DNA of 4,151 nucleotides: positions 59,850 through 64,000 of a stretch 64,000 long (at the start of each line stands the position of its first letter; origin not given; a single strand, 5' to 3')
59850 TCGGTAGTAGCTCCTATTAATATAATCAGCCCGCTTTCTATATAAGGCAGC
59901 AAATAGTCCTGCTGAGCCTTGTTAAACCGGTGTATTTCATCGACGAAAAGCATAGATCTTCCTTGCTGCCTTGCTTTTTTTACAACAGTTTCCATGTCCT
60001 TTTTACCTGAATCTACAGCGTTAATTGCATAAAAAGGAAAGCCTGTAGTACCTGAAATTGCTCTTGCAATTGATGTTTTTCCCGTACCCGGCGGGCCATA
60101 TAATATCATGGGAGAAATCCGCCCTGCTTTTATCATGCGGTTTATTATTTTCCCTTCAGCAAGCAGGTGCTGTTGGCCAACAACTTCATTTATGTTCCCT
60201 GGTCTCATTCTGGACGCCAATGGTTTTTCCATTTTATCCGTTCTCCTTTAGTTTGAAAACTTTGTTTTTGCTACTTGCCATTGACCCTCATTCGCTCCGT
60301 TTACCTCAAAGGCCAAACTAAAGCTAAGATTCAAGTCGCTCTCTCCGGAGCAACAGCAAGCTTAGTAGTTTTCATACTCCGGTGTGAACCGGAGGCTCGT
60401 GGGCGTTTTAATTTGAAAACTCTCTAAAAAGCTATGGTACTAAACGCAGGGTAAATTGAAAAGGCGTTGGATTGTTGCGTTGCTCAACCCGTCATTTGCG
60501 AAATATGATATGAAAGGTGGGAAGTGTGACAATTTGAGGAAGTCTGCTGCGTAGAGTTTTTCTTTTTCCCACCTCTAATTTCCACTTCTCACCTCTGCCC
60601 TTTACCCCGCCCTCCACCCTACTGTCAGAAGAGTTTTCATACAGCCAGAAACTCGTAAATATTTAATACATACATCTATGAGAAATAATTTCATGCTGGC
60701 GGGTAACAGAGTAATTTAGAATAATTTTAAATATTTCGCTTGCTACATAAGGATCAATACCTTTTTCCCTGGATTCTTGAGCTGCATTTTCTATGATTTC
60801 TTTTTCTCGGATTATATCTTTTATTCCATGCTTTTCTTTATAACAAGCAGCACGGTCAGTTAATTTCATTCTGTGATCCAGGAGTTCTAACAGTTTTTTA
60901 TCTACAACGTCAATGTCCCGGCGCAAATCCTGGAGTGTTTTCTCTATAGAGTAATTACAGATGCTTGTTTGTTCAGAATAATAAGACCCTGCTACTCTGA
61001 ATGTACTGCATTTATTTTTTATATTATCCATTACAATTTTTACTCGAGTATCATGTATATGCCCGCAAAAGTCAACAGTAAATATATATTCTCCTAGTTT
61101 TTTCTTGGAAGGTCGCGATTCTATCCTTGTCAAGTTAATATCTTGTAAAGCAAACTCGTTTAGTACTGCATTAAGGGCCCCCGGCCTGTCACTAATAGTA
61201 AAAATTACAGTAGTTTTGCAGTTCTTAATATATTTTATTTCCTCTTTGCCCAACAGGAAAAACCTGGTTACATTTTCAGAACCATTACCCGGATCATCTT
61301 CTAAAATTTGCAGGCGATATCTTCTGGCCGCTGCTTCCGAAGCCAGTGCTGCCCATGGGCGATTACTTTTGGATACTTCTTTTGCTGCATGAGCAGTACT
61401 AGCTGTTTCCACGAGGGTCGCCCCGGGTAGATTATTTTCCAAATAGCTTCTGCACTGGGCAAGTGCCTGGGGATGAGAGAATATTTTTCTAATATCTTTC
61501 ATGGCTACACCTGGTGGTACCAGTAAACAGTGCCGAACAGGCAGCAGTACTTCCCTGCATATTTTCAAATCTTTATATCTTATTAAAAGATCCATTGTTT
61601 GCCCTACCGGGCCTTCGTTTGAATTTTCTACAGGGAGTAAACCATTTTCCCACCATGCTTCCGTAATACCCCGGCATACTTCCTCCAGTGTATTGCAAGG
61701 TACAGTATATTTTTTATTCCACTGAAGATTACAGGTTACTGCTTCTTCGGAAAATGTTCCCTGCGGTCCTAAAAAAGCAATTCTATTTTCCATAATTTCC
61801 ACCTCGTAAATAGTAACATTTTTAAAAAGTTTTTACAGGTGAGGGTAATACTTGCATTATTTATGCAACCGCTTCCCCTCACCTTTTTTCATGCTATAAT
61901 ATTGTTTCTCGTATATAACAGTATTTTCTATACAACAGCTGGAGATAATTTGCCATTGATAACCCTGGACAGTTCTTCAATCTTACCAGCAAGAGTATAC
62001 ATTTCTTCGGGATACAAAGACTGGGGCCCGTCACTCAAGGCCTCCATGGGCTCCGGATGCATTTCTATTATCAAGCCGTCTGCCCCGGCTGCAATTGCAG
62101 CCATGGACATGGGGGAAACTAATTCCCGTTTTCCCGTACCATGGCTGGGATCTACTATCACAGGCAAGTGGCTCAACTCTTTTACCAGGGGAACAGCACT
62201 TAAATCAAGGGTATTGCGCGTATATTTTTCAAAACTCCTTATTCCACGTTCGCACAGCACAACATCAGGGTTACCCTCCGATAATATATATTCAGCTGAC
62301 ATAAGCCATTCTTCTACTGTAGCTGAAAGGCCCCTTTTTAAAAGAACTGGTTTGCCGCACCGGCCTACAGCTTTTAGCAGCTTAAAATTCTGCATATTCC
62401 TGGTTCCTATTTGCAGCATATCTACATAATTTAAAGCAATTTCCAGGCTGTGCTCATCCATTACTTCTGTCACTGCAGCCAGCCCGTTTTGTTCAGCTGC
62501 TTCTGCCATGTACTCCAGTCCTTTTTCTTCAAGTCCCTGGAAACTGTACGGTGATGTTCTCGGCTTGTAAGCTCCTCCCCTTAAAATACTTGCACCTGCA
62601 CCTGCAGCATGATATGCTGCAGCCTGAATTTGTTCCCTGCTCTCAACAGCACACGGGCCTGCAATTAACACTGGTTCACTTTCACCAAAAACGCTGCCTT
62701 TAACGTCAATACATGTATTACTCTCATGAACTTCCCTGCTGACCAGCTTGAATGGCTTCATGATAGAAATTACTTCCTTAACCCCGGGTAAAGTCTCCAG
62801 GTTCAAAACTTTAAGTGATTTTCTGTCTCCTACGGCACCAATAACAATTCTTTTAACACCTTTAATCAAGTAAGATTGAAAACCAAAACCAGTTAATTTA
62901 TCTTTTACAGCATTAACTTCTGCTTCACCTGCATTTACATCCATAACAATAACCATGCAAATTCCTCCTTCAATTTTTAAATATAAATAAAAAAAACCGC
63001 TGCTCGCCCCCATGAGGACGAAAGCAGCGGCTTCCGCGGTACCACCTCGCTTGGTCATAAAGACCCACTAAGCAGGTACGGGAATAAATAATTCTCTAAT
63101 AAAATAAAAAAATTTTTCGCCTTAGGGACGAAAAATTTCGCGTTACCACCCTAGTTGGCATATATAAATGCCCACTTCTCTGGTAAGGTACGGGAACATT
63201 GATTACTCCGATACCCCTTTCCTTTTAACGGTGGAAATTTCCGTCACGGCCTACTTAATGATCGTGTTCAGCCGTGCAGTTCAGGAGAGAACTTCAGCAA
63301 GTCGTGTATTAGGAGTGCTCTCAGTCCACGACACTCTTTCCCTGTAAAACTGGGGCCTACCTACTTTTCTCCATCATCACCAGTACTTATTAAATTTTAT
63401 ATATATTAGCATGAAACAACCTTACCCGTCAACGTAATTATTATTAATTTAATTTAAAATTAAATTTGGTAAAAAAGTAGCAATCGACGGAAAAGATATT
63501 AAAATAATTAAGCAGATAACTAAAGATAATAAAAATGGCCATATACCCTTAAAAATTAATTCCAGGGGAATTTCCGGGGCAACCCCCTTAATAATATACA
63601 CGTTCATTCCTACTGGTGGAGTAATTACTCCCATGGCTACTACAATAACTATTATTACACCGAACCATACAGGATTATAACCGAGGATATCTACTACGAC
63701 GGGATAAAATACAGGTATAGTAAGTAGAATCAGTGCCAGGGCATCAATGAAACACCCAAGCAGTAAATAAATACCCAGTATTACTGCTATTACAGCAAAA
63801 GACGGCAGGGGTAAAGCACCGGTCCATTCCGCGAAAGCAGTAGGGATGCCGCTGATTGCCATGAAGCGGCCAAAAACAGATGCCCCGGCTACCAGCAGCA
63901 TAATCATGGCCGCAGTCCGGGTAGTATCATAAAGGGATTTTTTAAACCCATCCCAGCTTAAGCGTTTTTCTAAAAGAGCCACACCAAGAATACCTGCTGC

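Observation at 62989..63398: Double T-box leader upstream of aroF-pheA in which the second unit lacks Stem I and a specifier loop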

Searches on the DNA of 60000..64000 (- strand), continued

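Call 58: search_rna_families(sources=[L215, L216, L217, L218, L201, L204, L205, L207, L210, L212, L213], threshold=evalue, max_evalue=0.01)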
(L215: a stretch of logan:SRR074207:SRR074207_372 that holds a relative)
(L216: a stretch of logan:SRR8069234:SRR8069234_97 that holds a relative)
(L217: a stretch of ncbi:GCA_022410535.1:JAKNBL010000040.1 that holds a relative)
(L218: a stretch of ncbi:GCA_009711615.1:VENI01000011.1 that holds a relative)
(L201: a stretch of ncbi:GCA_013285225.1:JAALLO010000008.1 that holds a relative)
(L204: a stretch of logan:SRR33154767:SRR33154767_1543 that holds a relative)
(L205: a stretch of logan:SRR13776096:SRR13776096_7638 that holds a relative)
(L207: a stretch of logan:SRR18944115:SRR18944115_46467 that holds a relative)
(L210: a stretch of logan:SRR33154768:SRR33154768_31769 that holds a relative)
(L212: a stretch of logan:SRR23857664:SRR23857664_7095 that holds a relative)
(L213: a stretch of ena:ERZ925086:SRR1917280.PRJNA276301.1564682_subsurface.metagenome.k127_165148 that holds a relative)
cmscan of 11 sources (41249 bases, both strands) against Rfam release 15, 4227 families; matches with E-value up to 0.01: 13.
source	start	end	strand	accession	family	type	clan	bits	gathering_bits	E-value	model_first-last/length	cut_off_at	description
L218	758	1036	+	RF00230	T-box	Cis-reg; leader;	-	115.6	93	4.7e-25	1-219/219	no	T-box leader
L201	1006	1296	+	RF00230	T-box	Cis-reg; leader;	-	111.8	93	4.5e-24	1-219/219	no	T-box leader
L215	787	1051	+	RF00230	T-box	Cis-reg; leader;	-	110.7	93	8.4e-24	1-219/219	no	T-box leader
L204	1017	1303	+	RF00230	T-box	Cis-reg; leader;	-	107.5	93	5.5e-23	1-219/219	no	T-box leader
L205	1024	1448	+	RF00230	T-box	Cis-reg; leader;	-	105.5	93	1.9e-22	1-219/219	no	T-box leader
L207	1027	1309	+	RF00230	T-box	Cis-reg; leader;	-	102.8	93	9e-22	1-219/219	no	T-box leader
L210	936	1346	+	RF00230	T-box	Cis-reg; leader;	-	101.5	93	2e-21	1-219/219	no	T-box leader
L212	1046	1451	+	RF00230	T-box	Cis-reg; leader;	-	98.7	93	1.1e-20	1-219/219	no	T-box leader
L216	742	1018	+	RF00230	T-box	Cis-reg; leader;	-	97.1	93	2.8e-20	1-219/219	no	T-box leader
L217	751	1144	+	RF00230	T-box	Cis-reg; leader;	-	90.5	93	1.4e-18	1-219/219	no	T-box leader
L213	986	1409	+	RF00230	T-box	Cis-reg; leader;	-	86.8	93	1.2e-17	1-219/219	no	T-box leader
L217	2345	2424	+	RF00005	tRNA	Gene; tRNA;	CL00001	47.8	29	2.7e-07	1-71/71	no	tRNA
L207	1381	1450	+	RF00230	T-box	Cis-reg; leader;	-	38.9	93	2.7e-05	153-216/219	no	T-box leader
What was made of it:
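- On T-box leader (RF00230), unit 2: L207 gives a local hit to positions 153-216 at 38.9 bits (call 58).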
